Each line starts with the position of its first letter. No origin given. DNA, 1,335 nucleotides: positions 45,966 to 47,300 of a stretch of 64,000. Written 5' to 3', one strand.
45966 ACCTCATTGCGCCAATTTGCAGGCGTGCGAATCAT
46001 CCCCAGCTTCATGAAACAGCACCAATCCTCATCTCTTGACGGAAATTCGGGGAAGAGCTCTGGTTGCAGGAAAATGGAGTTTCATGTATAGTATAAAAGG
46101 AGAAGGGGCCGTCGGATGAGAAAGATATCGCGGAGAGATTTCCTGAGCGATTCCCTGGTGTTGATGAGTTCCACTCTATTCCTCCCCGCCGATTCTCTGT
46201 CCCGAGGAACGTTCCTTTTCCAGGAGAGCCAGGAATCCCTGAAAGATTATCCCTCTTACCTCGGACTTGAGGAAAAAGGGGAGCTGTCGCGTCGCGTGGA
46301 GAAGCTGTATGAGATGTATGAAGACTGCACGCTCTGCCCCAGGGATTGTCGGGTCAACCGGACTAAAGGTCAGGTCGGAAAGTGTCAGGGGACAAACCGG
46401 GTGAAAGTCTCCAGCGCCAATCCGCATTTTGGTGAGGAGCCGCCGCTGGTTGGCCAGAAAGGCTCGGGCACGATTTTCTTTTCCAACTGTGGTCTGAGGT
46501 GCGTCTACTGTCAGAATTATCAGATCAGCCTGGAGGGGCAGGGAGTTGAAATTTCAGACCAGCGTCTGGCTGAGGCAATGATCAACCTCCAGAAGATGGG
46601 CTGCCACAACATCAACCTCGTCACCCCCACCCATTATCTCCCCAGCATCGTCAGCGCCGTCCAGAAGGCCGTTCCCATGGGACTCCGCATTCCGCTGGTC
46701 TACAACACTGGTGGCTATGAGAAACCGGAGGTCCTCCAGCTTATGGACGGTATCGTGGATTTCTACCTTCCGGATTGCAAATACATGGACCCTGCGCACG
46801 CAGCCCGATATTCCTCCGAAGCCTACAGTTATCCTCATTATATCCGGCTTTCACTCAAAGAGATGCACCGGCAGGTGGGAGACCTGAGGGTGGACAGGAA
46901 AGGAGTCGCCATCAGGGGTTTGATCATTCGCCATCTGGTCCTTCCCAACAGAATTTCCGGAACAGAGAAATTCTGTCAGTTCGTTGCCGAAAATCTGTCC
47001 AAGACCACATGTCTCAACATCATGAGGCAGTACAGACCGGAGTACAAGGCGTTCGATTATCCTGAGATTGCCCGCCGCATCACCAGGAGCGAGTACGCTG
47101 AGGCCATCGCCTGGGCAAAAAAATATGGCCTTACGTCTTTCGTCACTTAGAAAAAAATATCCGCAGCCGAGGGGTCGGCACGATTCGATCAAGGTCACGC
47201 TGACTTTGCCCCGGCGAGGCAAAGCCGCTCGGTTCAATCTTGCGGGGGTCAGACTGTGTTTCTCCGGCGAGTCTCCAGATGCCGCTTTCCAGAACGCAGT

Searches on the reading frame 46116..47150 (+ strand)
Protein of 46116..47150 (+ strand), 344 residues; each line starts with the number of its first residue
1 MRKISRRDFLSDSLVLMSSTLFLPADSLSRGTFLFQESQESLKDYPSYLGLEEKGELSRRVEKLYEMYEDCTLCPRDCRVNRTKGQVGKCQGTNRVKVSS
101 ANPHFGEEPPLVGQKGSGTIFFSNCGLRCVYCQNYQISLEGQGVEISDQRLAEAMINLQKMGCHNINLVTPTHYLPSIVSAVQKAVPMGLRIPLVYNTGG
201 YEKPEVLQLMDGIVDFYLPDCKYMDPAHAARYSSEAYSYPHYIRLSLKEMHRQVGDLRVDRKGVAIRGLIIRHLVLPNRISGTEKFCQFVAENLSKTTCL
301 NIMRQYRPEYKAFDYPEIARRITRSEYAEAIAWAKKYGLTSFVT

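Call 3: search_protein_families(library=pfam, proteins=[window:46116-47150:+], max_evalue=0.01)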
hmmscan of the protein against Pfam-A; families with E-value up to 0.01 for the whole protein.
window:46116-47150:+ (344 aa): 2 families
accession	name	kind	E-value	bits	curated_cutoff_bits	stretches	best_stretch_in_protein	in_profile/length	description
PF04055.27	Radical_SAM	-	4.4e-10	40.4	29.5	1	120-227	2-115/166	Radical SAM superfamily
PF13353.11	Fer4_12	-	0.0066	17.2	22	0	119-169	9-59/137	4Fe-4S single cluster domain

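Call 4: search_protein_families(library=ncbifam, proteins=[window:46116-47150:+], max_evalue=0.01)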
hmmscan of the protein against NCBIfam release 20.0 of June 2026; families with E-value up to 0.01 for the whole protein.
window:46116-47150:+ (344 aa): 5 families
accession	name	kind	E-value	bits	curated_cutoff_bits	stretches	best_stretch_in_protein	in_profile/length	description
TIGR02495.1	NrdG2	equivalog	3.9e-06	26.3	131.15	1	116-223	17-123/193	anaerobic ribonucleoside-triphosphate reductase activating protein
TIGR04337.1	AmmeMemoSam_rS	hypoth_equivalog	5.5e-06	25.5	220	1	70-324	13-267/349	AmmeMemoRadiSam system radical SAM enzyme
TIGR04395.1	cutC_activ_rSAM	equivalog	0.00056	19.3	360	0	196-229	163-196/309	choline TMA-lyase-activating enzyme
TIGR02494.1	PFLE_PFLC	subfamily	0.0023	17.2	174.35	0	119-134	18-33/293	glycyl-radical enzyme activating protein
NF043069.1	T4HPD_activ_SAM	equivalog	0.009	15.4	425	0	118-150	20-52/299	trans-4-hydroxy-L-proline dehydratase activase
